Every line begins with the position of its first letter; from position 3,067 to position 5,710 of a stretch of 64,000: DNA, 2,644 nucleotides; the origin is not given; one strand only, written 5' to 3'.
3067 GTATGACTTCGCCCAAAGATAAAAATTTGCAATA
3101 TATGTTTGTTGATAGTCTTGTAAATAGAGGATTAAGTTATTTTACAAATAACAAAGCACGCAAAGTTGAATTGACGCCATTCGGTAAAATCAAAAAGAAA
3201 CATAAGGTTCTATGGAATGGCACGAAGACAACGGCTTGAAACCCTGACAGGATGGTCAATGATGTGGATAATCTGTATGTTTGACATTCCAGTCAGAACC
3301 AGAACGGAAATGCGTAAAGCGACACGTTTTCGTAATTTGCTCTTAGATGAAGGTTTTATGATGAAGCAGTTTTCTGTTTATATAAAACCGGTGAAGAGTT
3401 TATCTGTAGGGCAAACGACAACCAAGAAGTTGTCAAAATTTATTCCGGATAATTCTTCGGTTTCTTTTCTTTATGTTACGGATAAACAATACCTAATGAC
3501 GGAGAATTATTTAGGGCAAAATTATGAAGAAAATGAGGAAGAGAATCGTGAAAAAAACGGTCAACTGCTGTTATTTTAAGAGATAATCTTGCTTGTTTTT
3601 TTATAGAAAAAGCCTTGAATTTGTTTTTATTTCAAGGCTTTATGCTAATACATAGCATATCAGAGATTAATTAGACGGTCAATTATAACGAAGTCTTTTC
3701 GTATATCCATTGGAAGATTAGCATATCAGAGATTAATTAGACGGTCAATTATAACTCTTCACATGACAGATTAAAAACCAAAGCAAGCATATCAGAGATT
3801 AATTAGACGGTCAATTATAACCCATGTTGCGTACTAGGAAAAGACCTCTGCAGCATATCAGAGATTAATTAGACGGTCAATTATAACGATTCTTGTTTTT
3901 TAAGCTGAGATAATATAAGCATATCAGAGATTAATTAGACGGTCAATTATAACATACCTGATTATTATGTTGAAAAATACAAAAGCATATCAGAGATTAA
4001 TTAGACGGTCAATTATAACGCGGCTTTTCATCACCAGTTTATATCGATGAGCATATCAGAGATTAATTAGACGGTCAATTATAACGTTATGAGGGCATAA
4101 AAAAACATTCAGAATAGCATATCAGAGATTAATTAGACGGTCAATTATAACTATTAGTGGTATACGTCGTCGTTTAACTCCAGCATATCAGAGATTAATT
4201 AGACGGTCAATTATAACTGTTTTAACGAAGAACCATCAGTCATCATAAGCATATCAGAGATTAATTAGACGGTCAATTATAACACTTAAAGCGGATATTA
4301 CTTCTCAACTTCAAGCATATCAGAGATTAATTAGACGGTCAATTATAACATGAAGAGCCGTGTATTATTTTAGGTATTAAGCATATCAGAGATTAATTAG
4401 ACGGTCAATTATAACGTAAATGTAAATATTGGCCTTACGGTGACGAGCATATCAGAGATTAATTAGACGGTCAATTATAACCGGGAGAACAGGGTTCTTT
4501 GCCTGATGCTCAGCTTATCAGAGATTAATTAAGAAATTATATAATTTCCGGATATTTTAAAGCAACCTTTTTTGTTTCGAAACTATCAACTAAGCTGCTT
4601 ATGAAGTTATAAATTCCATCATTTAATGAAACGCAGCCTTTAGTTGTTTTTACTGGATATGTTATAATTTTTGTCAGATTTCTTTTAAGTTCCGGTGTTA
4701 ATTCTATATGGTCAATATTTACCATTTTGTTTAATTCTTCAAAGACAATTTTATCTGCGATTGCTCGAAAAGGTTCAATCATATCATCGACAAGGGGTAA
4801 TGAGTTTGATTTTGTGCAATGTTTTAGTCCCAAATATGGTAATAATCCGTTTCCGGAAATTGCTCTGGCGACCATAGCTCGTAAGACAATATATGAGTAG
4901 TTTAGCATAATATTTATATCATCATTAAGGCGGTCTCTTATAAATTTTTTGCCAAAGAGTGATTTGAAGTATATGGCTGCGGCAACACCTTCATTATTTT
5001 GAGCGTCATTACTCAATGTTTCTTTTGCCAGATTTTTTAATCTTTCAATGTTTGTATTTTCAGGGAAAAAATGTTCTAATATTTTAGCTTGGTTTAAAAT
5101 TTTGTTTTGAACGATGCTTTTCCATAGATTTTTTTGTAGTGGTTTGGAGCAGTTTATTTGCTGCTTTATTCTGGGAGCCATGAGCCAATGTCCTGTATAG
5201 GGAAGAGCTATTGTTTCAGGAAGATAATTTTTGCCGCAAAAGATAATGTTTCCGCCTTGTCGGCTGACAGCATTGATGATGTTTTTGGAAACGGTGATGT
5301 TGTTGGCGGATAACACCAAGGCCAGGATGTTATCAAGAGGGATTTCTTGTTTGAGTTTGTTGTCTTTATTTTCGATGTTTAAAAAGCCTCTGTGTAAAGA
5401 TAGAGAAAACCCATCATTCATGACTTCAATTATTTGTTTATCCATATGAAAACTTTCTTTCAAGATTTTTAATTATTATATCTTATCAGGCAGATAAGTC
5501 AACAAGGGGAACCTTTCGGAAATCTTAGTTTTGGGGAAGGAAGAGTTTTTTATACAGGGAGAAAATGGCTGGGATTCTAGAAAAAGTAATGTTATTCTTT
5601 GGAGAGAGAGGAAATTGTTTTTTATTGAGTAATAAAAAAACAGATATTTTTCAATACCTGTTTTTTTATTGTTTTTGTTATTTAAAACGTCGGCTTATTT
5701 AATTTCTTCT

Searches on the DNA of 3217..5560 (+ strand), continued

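Call 34: search_with_rna_model(model_id=R1, sources=[L001, L004, L005, L006, L007, L008, L009, L010, L011, L012, L013, L014, L015, L016, L017, L018, L019, L020, L021, L022, L023, L024, L025, L026, L027, L028, L029, L030], max_evalue=1)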
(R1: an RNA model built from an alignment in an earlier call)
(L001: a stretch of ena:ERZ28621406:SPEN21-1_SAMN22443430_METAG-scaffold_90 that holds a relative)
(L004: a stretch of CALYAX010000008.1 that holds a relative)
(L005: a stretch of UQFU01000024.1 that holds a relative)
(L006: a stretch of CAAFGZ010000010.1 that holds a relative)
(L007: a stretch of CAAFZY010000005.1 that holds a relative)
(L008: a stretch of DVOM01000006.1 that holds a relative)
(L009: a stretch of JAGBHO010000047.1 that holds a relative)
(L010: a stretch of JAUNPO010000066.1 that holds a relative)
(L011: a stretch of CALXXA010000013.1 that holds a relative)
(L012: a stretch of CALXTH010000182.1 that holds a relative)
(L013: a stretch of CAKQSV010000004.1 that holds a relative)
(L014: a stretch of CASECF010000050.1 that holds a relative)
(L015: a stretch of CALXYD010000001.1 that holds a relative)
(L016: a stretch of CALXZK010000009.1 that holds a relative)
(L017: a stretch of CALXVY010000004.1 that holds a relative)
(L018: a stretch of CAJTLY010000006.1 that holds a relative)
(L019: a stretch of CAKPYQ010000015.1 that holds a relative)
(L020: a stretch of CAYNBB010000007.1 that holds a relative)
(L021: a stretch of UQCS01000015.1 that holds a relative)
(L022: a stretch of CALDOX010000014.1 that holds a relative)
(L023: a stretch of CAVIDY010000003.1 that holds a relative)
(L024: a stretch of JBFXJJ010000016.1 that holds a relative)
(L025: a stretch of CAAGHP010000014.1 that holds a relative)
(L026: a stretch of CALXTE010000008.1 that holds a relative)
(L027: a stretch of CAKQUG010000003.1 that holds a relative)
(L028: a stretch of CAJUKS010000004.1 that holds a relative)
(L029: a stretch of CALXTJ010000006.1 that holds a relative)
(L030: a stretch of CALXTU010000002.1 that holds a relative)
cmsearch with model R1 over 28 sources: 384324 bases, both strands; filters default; matches with E-value up to 1: 391.
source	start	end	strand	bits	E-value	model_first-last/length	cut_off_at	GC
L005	3286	3372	-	114.4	7.4e-18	1-87/87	no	0.36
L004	5804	5890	-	114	8.9e-18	1-87/87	no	0.37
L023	5805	5891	-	113.7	9.8e-18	1-87/87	no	0.41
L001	6401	6487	-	113.4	1.1e-17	1-87/87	no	0.38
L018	5801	5887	-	111.9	2.1e-17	1-87/87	no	0.4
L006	5805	5891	-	111.9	2.1e-17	1-87/87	no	0.36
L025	5806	5892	-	110.4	4e-17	1-87/87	no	0.43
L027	5806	5892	-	110.4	4e-17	1-87/87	no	0.43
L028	5801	5887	-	110.1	4.5e-17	1-87/87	no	0.41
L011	5802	5886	-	107.6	1.2e-16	1-87/87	no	0.29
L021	5801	5887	-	107.2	1.5e-16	1-87/87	no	0.4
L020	5804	5890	-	107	1.6e-16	1-87/87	no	0.37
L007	5802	5890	-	106.1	2.3e-16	1-87/87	no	0.38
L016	5802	5886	-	105.5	3e-16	1-87/87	no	0.36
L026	5802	5886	-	105.5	3e-16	1-87/87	no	0.36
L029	5804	5888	-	105.3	3.3e-16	1-87/87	no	0.38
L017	5803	5887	-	104.6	4.5e-16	1-87/87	no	0.38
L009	5811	5898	-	104.5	4.6e-16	1-87/87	no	0.33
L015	5806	5890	-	103.9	6e-16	1-87/87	no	0.39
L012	121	205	-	103.6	6.7e-16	1-87/87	no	0.35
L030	5807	5893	-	103.1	8.4e-16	1-87/87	no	0.39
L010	3603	3686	-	98.7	5.3e-15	1-87/87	no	0.42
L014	4109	4197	-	95.3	2.2e-14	1-87/87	no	0.36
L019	5808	5896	-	88.8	3.2e-13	1-87/87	no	0.39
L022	265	351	-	87.9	4.7e-13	1-87/87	no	0.38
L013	5790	5890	-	87.1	6.7e-13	1-87/87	no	0.43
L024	5814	5898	-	76.1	6.5e-11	1-87/87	no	0.34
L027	10772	10835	+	37.3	0.0007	1-87/87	no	0.34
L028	8478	8542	+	36.2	0.0011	1-87/87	no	0.31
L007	10152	10209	+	36.2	0.0011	1-87/87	no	0.28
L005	8826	8883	+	36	0.0012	1-87/87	no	0.28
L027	9980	10044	+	35.8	0.0013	1-87/87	no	0.26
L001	11104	11155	+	35.5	0.0015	1-87/87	no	0.31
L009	10315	10374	+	35.4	0.0016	1-87/87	no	0.28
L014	8959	9011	+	35.4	0.0016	1-87/87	no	0.25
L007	10284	10342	+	35.3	0.0016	1-87/87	no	0.32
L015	10925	10983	+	35.1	0.0017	1-87/87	no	0.29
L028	8741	8805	+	35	0.0018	1-87/87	no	0.34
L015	11255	11334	+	35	0.0018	1-87/87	no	0.29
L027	10903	10947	+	34.8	0.002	1-87/87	no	0.24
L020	10355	10434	+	34.2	0.0025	1-87/87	no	0.29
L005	8034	8078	+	34.2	0.0025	1-87/87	no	0.29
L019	10861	10924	+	34.1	0.0027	1-87/87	no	0.36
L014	10109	10174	+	34.1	0.0027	1-87/87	no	0.27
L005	8892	8937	+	34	0.0027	1-87/87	no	0.26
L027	10574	10631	+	33.9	0.0029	1-87/87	no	0.26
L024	10789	10844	+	33.9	0.0029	1-87/87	no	0.2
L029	9985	10039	+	33.7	0.0032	1-87/87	no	0.25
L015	10199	10278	+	33.7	0.0032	1-87/87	no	0.35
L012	5178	5230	+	33.6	0.0032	1-87/87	no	0.36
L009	10645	10724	+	33.6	0.0033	1-87/87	no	0.32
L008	4338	4425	+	33.5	0.0034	1-87/87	no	0.3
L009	9853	9932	+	33.5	0.0035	1-87/87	no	0.38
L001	10708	10752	+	33.4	0.0036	1-87/87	no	0.27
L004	10617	10704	+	33.2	0.0038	1-87/87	no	0.28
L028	8280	8344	+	33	0.0043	1-87/87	no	0.26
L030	11175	11216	+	32.9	0.0045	1-87/87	no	0.29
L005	7571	7625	+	32.5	0.0052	1-87/87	no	0.27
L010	8221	8300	+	32.4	0.0054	1-87/87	no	0.31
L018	11540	11604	+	32.4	0.0055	1-87/87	no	0.28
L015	10661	10725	+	32.4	0.0055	1-87/87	no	0.32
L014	8629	8674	+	32.4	0.0055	1-87/87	no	0.24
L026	9923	10002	+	32.3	0.0056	1-87/87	no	0.36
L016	10763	10828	+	32.3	0.0057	1-87/87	no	0.26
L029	11371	11436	+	32.2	0.0058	1-87/87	no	0.26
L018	10223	10287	+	32.2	0.006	1-87/87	no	0.26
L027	10310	10374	+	32.1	0.0062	1-87/87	no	0.29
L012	5376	5426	+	31.9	0.0068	1-87/87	no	0.31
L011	9922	9978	+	31.7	0.0072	1-87/87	no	0.32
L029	11305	11353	+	31.7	0.0073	1-87/87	no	0.35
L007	10679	10722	+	31.6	0.0076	1-87/87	no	0.3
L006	10351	10398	+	31.6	0.0077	1-87/87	no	0.31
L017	10067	10120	+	31.6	0.0077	1-87/87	no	0.31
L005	7372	7423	+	31.5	0.0078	1-87/87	no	0.31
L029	10183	10221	+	31.5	0.0079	1-87/87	no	0.28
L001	11038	11088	+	31.5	0.0079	1-87/87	no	0.31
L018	11144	11208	+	31.5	0.0079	1-87/87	no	0.37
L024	11054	11103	+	31.5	0.008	1-87/87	no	0.26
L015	10991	11055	+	31.5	0.008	1-87/87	no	0.35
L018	10553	10617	+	31.5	0.0081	1-87/87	no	0.34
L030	10515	10594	+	31.4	0.0082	1-87/87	no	0.34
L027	10969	11009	+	31.4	0.0083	1-87/87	no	0.27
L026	10715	10772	+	31.4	0.0084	1-87/87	no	0.33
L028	8346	8410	+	31.3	0.0085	1-87/87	no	0.37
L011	10120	10181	+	31.3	0.0085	1-87/87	no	0.32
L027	10508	10572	+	31.3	0.0085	1-87/87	no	0.45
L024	10195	10257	+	31.3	0.0088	1-87/87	no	0.29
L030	10383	10424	+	31.2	0.0089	1-87/87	no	0.29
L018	10750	10814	+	31.1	0.0092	1-87/87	no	0.25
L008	4008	4063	+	31.1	0.0092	1-87/87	no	0.32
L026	10055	10134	+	31.1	0.0092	1-87/87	no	0.25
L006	9955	10007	+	31.1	0.0095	1-87/87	no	0.28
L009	10051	10106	+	31.1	0.0095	1-87/87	no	0.34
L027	9914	9960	+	31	0.0096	1-87/87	no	0.26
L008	3942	3991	+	31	0.0096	1-87/87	no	0.36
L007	10613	10648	+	31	0.0097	1-87/87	no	0.28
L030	10185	10264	+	31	0.0097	1-87/87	no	0.3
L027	10706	10744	+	31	0.0098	1-87/87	no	0.31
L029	10117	10174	+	30.9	0.01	1-87/87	no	0.33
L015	10067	10106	+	30.8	0.01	1-87/87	no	0.35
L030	10977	11026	+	30.8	0.011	1-87/87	no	0.3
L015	10397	10444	+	30.8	0.011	1-87/87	no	0.38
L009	10249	10295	+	30.8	0.011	1-87/87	no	0.36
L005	7968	8010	+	30.8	0.011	1-87/87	no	0.26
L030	11241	11282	+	30.7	0.011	1-87/87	no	0.29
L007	10481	10539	+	30.7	0.011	1-87/87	no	0.34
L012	5244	5323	+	30.7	0.011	1-87/87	no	0.36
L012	4584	4663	+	30.7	0.011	1-87/87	no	0.36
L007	10350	10404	+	30.6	0.011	1-87/87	no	0.38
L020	10091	10146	+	30.6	0.011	1-87/87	no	0.38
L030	11307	11390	+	30.6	0.011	1-87/87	no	0.25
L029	10447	10499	+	30.6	0.012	1-87/87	no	0.3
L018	10355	10419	+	30.5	0.012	1-87/87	no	0.29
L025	10957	11021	+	30.5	0.012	1-87/87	no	0.31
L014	9025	9073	+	30.4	0.012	1-87/87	no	0.27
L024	10327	10375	+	30.4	0.012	1-87/87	no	0.27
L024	10393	10441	+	30.4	0.012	1-87/87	no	0.27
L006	10219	10259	+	30.4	0.012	1-87/87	no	0.34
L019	10400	10464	+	30.4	0.013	1-87/87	no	0.28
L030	10120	10164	+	30.4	0.013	1-87/87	no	0.24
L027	10837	10901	+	30.4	0.013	1-87/87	no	0.28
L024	10129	10188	+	30.3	0.013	1-87/87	no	0.28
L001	10510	10589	+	30.3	0.013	1-87/87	no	0.3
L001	10642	10683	+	30.3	0.013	1-87/87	no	0.29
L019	10004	10054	+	30.3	0.013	1-87/87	no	0.31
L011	10186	10245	+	30.2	0.013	1-87/87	no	0.32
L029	10645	10693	+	30.2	0.013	1-87/87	no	0.29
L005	8694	8729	+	30.2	0.014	1-87/87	no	0.28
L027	10046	10110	+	30.2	0.014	1-87/87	no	0.45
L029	10711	10767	+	30.2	0.014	1-87/87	no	0.32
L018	11474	11538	+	30.1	0.014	1-87/87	no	0.23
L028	8807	8870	+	30.1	0.014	1-87/87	no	0.3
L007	10218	10258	+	30.1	0.014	1-87/87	no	0.29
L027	10178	10219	+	30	0.015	1-87/87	no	0.29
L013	9953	10004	+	30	0.015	1-87/87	no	0.29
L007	9889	9946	+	29.9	0.015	1-87/87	no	0.33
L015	10529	10579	+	29.9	0.015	1-87/87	no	0.33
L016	10301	10349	+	29.9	0.015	1-87/87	no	0.33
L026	10583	10630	+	29.9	0.015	1-87/87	no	0.31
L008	4074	4130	+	29.9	0.015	1-87/87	no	0.32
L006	10153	10213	+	29.9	0.016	1-87/87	no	0.3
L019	10070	10130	+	29.8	0.016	1-87/87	no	0.34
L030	9988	10067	+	29.8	0.016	1-87/87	no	0.34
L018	9893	9957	+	29.8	0.016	1-87/87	no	0.32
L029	10777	10856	+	29.8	0.016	1-87/87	no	0.26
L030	10911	10954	+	29.7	0.017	1-87/87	no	0.32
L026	10517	10553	+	29.7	0.017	1-87/87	no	0.3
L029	11041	11120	+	29.7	0.017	1-87/87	no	0.34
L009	10447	10491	+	29.7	0.017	1-87/87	no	0.33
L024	10855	10911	+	29.7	0.017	1-87/87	no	0.35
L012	5442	5521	+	29.7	0.017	1-87/87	no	0.41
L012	4386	4422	+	29.7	0.017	1-87/87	no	0.3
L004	10353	10413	+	29.6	0.017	1-87/87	no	0.38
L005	8100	8138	+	29.6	0.017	1-87/87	no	0.31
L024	9931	9970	+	29.6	0.017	1-87/87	no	0.28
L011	10054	10100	+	29.6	0.018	1-87/87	no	0.3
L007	10547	10592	+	29.5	0.018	1-87/87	no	0.33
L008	3546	3610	+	29.5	0.018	1-87/87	no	0.37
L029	10975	11030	+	29.5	0.018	1-87/87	no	0.29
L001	10444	10483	+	29.5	0.018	1-87/87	no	0.3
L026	10253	10332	+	29.5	0.019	1-87/87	no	0.35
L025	10826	10879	+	29.4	0.019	1-87/87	no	0.28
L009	10183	10221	+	29.4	0.019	1-87/87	no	0.31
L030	11043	11100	+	29.4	0.019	1-87/87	no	0.22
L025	11023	11114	+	29.4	0.019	1-87/87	no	0.39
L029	10579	10615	+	29.4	0.019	1-87/87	no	0.32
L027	10244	10308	+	29.3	0.02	1-87/87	no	0.38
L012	4848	4883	+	29.3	0.02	1-87/87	no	0.28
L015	10727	10791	+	29.3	0.02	1-87/87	no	0.4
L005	7505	7546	+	29.3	0.02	1-87/87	no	0.31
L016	10631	10681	+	29.2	0.02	1-87/87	no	0.35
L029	10513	10566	+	29.2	0.021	1-87/87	no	0.3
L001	11170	11225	+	29.2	0.021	1-87/87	no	0.32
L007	10415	10451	+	29.2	0.021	1-87/87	no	0.3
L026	10781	10846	+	29.2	0.021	1-87/87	no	0.27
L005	8760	8794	+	29.2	0.021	1-87/87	no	0.29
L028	8939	8989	+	29.1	0.021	1-87/87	no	0.35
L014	8695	8736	+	29.1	0.021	1-87/87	no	0.31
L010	7759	7823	+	29.1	0.021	1-87/87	no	0.43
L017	9935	10014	+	29.1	0.022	1-87/87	no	0.38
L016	10169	10221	+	29.1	0.022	1-87/87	no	0.36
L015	11189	11237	+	29.1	0.022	1-87/87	no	0.31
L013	10019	10068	+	29.1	0.022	1-87/87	no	0.36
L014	8497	8535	+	29.1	0.022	1-87/87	no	0.31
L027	10442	10506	+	29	0.022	1-87/87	no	0.38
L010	8023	8057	+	29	0.022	1-87/87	no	0.31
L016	10499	10536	+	29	0.023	1-87/87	no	0.29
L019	10202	10266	+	29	0.023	1-87/87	no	0.34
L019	10729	10793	+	29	0.023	1-87/87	no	0.34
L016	10697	10735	+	29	0.023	1-87/87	no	0.31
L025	10232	10296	+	29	0.023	1-87/87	no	0.31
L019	10466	10530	+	28.9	0.023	1-87/87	no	0.34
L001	11236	11315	+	28.9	0.023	1-87/87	no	0.39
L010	7957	8014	+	28.9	0.024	1-87/87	no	0.4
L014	8365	8408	+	28.9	0.024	1-87/87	no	0.3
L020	9893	9947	+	28.8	0.024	1-87/87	no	0.42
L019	10136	10200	+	28.8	0.024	1-87/87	no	0.34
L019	10663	10727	+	28.8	0.024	1-87/87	no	0.34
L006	10285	10337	+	28.8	0.024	1-87/87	no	0.36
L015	10595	10633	+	28.8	0.024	1-87/87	no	0.31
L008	3612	3654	+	28.8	0.024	1-87/87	no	0.33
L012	4518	4565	+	28.8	0.024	1-87/87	no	0.35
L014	8233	8297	+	28.8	0.025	1-87/87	no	0.35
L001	10972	11007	+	28.8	0.025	1-87/87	no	0.28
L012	4782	4830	+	28.7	0.025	1-87/87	no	0.24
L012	4716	4763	+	28.7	0.026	1-87/87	no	0.29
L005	7836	7900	+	28.7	0.026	1-87/87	no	0.49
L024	10988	11044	+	28.7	0.026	1-87/87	no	0.33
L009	10777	10814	+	28.6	0.026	1-87/87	no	0.32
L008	3744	3789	+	28.6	0.026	1-87/87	no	0.37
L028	8873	8937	+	28.6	0.026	1-87/87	no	0.38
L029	10909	10949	+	28.6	0.027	1-87/87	no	0.29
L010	8089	8129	+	28.6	0.027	1-87/87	no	0.32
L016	10367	10406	+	28.6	0.027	1-87/87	no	0.32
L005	7704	7768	+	28.5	0.027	1-87/87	no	0.37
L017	10265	10300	+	28.5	0.027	1-87/87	no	0.28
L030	10845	10880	+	28.5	0.027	1-87/87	no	0.28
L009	10975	11020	+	28.5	0.028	1-87/87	no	0.35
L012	4320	4362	+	28.5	0.028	1-87/87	no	0.28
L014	8431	8471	+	28.5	0.028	1-87/87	no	0.34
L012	4452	4510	+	28.5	0.028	1-87/87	no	0.31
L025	10496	10560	+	28.5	0.028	1-87/87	no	0.32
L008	4140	4179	+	28.5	0.028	1-87/87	no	0.32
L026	10385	10424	+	28.5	0.028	1-87/87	no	0.3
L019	10993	11057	+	28.4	0.029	1-87/87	no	0.34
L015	11057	11093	+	28.4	0.029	1-87/87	no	0.3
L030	10317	10365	+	28.3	0.03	1-87/87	no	0.33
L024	9997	10061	+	28.3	0.03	1-87/87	no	0.34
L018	11078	11142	+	28.3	0.03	1-87/87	no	0.37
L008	4206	4250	+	28.3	0.03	1-87/87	no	0.36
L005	7770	7807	+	28.3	0.03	1-87/87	no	0.32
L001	10906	10941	+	28.3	0.03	1-87/87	no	0.28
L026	10649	10691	+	28.3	0.031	1-87/87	no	0.28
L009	10579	10632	+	28.2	0.031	1-87/87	no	0.43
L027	10112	10174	+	28.2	0.031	1-87/87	no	0.33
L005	7902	7944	+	28.2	0.031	1-87/87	no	0.3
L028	8412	8476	+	28.2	0.031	1-87/87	no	0.42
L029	10381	10439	+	28.2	0.031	1-87/87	no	0.32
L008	3876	3940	+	28.2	0.032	1-87/87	no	0.37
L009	10513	10547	+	28.2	0.032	1-87/87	no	0.31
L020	9959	10038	+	28.2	0.032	1-87/87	no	0.39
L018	10685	10748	+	28.2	0.032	1-87/87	no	0.31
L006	10021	10069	+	28.1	0.032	1-87/87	no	0.41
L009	9985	10030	+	28.1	0.032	1-87/87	no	0.35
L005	8628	8666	+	28.1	0.032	1-87/87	no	0.33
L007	10021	10069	+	28.1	0.032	1-87/87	no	0.39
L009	10909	10956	+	28.1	0.033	1-87/87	no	0.33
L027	11034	11089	+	28.1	0.033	1-87/87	no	0.39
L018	10421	10485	+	28.1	0.033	1-87/87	no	0.31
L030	10779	10827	+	28.1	0.033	1-87/87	no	0.33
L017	10133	10173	+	28.1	0.033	1-87/87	no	0.32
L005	8232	8268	+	28.1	0.033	1-87/87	no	0.32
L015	11123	11167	+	28.1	0.033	1-87/87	no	0.4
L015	10859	10907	+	28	0.034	1-87/87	no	0.35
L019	9872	9936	+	28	0.034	1-87/87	no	0.45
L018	10619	10683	+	28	0.034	1-87/87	no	0.29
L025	10628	10692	+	28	0.034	1-87/87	no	0.29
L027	10640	10684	+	28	0.035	1-87/87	no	0.4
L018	11342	11406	+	27.9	0.035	1-87/87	no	0.38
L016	10103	10163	+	27.9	0.035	1-87/87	no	0.38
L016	10565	10604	+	27.9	0.035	1-87/87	no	0.32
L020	10223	10266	+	27.9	0.035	1-87/87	no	0.32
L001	10774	10812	+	27.9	0.035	1-87/87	no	0.36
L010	8155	8203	+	27.9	0.035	1-87/87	no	0.41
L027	10376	10411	+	27.9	0.035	1-87/87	no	0.33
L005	8496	8539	+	27.9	0.035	1-87/87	no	0.34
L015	10331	10395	+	27.9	0.036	1-87/87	no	0.35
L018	10157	10221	+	27.9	0.036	1-87/87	no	0.34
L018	10946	11010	+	27.9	0.036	1-87/87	no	0.37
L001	10840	10895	+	27.9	0.036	1-87/87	no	0.3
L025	10694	10758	+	27.8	0.037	1-87/87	no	0.32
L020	10289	10327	+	27.8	0.037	1-87/87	no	0.33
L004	10024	10064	+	27.8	0.037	1-87/87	no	0.27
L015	10793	10840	+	27.8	0.038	1-87/87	no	0.38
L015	9935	9992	+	27.8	0.038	1-87/87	no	0.36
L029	10249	10282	+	27.7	0.038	1-87/87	no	0.32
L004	10485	10526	+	27.7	0.038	1-87/87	no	0.36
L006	9889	9940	+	27.7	0.039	1-87/87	no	0.33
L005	7439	7474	+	27.6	0.04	1-87/87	no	0.31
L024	10525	10569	+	27.6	0.04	1-87/87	no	0.31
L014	8893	8930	+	27.6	0.04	1-87/87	no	0.34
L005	8166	8202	+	27.6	0.04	1-87/87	no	0.3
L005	8430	8483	+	27.6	0.04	1-87/87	no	0.37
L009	10381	10414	+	27.6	0.04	1-87/87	no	0.35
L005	7638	7675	+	27.6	0.041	1-87/87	no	0.34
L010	7693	7741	+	27.6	0.041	1-87/87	no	0.37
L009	10117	10151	+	27.5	0.041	1-87/87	no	0.31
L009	10843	10881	+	27.5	0.042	1-87/87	no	0.36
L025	10760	10824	+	27.5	0.042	1-87/87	no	0.28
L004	10156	10214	+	27.5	0.042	1-87/87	no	0.41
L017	10199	10263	+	27.5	0.042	1-87/87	no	0.42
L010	7825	7857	+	27.5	0.042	1-87/87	no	0.3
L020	10157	10189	+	27.5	0.042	1-87/87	no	0.3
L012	5112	5146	+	27.5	0.042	1-87/87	no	0.31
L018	11606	11663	+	27.5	0.043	1-87/87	no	0.29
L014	8299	8331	+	27.5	0.043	1-87/87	no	0.3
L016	10037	10077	+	27.5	0.043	1-87/87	no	0.34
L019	10532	10593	+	27.5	0.043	1-87/87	no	0.35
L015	10463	10500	+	27.5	0.043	1-87/87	no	0.34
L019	10927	10991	+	27.5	0.043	1-87/87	no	0.34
(91 more, lower-scoring)
